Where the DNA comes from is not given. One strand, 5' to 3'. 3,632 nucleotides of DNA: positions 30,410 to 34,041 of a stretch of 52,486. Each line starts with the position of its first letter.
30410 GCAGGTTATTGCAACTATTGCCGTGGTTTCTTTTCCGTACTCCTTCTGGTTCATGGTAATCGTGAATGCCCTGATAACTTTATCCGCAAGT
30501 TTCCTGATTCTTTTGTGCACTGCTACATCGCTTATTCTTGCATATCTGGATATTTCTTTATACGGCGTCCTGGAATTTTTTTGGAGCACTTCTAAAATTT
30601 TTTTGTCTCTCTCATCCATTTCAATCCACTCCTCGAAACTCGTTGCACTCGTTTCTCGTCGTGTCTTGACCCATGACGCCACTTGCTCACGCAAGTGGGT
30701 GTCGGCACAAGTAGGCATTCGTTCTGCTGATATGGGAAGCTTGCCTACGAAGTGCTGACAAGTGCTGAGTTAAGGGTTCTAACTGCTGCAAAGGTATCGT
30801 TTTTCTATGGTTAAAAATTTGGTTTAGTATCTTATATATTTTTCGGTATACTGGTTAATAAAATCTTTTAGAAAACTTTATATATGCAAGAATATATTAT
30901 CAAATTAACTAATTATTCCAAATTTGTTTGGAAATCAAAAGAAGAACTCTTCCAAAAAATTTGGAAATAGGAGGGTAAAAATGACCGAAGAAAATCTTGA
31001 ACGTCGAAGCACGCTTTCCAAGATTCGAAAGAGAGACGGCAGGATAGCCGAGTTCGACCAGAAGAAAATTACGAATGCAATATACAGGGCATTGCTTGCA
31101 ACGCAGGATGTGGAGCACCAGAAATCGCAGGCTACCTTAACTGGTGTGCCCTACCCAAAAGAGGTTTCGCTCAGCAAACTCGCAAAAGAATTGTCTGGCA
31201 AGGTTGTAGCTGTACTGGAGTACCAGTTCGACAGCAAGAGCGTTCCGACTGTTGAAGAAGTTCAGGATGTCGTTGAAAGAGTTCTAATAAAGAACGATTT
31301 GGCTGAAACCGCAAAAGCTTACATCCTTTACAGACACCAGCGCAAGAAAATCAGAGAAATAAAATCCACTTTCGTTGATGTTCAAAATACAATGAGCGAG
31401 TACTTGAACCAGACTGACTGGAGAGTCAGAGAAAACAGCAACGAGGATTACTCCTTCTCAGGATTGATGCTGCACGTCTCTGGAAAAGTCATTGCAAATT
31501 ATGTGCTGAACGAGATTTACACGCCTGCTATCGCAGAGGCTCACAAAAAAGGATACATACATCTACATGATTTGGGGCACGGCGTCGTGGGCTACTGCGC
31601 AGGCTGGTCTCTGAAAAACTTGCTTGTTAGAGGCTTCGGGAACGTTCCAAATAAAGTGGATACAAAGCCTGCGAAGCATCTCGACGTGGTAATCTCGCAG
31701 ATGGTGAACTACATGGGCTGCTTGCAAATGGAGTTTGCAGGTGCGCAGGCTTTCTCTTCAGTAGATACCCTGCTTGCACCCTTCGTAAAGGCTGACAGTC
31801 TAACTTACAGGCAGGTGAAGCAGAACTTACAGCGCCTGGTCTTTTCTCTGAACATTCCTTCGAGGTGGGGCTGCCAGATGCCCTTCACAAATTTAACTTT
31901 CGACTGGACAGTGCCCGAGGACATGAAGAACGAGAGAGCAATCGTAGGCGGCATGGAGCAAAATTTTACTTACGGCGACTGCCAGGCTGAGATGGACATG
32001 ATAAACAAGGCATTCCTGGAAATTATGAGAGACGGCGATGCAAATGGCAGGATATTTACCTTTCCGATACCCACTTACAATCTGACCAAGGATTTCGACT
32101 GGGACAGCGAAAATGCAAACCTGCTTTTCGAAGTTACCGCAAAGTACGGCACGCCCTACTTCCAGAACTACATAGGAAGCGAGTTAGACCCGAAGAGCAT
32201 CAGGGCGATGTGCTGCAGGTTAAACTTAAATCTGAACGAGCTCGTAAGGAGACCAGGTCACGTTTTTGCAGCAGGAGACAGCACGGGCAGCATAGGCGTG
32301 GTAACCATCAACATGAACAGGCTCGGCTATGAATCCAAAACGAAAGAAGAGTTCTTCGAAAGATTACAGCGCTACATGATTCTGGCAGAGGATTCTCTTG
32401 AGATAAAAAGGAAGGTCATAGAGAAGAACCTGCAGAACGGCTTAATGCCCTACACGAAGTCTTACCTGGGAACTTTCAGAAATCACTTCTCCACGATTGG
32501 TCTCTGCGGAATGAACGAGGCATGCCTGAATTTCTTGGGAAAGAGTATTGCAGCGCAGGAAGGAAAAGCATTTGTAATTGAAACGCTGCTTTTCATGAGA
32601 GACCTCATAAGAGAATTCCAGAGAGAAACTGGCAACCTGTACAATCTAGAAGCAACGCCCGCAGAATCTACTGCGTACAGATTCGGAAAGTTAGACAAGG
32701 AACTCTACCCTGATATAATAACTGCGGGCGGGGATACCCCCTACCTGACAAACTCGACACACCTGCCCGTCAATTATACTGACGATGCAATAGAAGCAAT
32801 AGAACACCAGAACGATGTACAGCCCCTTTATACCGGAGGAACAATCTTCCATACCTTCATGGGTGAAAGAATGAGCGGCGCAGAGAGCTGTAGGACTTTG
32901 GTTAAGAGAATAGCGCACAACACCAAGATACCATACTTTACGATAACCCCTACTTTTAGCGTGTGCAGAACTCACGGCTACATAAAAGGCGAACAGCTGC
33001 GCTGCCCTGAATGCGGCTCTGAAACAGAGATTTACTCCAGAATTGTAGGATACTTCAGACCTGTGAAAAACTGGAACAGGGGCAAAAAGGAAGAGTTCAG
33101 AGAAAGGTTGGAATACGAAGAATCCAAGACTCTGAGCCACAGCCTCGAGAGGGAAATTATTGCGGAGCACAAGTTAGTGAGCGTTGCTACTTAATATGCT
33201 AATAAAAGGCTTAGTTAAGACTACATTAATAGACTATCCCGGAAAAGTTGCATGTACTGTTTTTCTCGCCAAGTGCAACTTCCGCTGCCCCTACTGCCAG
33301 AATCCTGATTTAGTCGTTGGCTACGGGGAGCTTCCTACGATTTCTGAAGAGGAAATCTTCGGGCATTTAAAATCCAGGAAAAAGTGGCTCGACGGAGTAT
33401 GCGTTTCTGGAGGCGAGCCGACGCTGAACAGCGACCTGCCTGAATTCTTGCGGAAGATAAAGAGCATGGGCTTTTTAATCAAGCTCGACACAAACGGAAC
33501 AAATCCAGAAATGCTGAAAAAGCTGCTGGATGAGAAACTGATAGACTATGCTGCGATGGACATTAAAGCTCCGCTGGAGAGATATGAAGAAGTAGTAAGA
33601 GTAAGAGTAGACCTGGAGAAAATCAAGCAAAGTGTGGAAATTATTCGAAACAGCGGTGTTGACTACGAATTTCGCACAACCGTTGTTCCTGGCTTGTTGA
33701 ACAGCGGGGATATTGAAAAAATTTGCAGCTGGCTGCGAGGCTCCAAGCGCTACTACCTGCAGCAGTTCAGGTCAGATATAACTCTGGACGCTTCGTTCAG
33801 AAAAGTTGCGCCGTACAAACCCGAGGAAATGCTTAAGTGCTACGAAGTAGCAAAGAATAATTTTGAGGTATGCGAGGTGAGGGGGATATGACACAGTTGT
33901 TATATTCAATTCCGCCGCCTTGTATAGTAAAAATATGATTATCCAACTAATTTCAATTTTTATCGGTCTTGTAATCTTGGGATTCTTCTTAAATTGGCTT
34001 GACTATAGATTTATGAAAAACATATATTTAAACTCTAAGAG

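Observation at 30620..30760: Copy B of the structured leader: variable-length stem with a GNRA-capped insertion and a duplicated 5' block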

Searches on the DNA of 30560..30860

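Call 12: search_rna_families(source=window, start=30560, end=30860, threshold=evalue, max_evalue=10)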
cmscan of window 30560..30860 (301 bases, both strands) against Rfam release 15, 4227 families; matches with E-value up to 10: 0.
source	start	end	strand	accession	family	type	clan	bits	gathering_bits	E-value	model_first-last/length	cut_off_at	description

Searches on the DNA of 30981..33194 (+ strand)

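Call 75: search_with_rna_model(model_id=R1, sources=[L013, L014, L015, L016, L017, L018, L019, L020, L021, L022, L023, L024, L025, L026, L027, L028, L029, L030, L031, L032, L033, L034, L035, L036, L037, L038, L039, L040, L041, L042, L043, L044, L045, L046, L047, L048, L049, L050, L051, L052, L053, L054, L055, L056, L057, L058, L059, L060, L061, L062, L063, L064, L065, L066, L067, L068, L069, L070, L071, L072, L073, L074, L075, L076, L077, L078, L079, L080, L081, L082, L083, L084, L085, L086, L087, L088, L089, L090, L091, L092, L103, L104, L005], max_evalue=1)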
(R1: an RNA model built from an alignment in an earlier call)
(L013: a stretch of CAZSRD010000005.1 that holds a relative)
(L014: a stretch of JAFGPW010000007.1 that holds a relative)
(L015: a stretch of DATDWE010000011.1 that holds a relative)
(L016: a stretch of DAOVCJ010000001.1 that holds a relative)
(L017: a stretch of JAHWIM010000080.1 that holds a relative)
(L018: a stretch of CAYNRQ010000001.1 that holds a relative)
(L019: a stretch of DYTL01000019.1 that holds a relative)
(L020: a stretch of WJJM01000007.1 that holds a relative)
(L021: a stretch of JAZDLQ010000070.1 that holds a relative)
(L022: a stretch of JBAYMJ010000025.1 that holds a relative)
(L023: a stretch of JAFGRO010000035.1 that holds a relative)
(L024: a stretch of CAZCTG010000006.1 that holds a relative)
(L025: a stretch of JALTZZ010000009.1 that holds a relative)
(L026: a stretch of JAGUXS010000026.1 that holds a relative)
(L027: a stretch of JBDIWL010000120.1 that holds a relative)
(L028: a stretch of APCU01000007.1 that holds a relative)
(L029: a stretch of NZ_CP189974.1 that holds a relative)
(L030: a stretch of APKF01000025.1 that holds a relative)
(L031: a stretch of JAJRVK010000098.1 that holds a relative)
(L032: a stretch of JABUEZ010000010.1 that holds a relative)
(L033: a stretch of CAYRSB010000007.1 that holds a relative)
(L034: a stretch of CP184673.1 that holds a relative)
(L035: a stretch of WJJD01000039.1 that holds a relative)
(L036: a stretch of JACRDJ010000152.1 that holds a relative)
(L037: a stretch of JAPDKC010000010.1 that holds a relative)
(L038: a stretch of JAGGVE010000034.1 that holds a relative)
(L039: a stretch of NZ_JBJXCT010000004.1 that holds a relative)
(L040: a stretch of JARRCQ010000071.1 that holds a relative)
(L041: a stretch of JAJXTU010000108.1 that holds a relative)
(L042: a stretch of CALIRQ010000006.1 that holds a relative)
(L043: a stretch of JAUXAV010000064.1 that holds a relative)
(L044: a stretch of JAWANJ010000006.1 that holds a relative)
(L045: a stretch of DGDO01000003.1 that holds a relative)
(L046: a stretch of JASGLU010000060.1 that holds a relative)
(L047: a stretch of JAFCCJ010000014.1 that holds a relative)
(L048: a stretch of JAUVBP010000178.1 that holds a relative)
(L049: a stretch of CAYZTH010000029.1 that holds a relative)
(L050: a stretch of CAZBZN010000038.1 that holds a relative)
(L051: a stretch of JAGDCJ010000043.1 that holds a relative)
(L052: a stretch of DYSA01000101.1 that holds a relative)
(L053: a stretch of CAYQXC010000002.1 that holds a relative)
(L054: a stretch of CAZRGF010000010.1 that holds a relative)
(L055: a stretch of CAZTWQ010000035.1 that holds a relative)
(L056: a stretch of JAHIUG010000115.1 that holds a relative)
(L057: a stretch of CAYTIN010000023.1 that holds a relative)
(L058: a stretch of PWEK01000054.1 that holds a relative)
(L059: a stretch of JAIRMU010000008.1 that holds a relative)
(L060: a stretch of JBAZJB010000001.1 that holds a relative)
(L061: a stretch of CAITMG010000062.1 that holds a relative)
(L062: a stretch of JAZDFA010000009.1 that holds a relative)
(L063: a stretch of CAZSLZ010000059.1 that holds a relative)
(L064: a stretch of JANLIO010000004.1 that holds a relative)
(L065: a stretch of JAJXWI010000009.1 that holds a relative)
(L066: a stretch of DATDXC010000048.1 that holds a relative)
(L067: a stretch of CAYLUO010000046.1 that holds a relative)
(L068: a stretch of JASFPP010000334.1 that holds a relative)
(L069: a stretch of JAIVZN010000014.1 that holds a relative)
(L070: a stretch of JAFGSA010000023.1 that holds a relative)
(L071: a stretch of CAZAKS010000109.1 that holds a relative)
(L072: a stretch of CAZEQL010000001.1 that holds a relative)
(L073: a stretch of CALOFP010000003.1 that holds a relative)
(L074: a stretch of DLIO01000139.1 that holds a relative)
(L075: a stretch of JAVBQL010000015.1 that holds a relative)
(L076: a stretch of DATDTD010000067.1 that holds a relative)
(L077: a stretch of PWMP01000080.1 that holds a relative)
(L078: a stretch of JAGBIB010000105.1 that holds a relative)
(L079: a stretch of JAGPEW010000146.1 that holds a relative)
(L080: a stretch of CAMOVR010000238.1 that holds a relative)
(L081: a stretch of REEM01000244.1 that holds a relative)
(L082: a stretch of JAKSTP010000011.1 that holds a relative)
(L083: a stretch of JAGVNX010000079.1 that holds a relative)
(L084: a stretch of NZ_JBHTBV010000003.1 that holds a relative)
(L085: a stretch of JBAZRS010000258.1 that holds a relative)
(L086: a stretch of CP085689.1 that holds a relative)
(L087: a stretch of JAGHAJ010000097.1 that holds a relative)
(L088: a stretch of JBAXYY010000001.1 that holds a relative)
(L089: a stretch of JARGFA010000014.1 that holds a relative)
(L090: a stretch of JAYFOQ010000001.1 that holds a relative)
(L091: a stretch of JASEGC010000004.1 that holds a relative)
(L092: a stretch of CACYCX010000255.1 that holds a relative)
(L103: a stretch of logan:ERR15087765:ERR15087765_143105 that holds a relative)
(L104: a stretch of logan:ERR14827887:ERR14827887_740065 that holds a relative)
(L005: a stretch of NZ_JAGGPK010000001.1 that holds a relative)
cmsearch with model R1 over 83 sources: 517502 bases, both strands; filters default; matches with E-value up to 1: 1.
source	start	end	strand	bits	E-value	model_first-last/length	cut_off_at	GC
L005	2955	3002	+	29.4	0.0011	1-56/56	no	0.62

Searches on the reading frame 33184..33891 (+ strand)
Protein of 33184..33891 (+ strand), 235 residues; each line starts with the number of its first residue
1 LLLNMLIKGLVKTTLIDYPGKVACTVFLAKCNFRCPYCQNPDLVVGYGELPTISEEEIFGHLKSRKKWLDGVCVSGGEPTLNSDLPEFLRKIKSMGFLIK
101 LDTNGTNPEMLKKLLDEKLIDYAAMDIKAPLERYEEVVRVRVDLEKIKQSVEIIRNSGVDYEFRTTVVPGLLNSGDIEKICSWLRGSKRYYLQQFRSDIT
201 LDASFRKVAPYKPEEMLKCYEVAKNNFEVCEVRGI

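Call 11: search_protein_families(library=pfam, proteins=[window:33184-33891:+])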
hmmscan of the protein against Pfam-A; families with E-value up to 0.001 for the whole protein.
window:33184-33891:+ (235 aa): 2 families
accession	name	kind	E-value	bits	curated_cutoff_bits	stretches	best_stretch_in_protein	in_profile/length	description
PF04055.27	Radical_SAM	-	2.7e-25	89.9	29.5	1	28-180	4-162/166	Radical SAM superfamily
PF13353.11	Fer4_12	-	3.7e-09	37.4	22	1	22-130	6-116/137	4Fe-4S single cluster domain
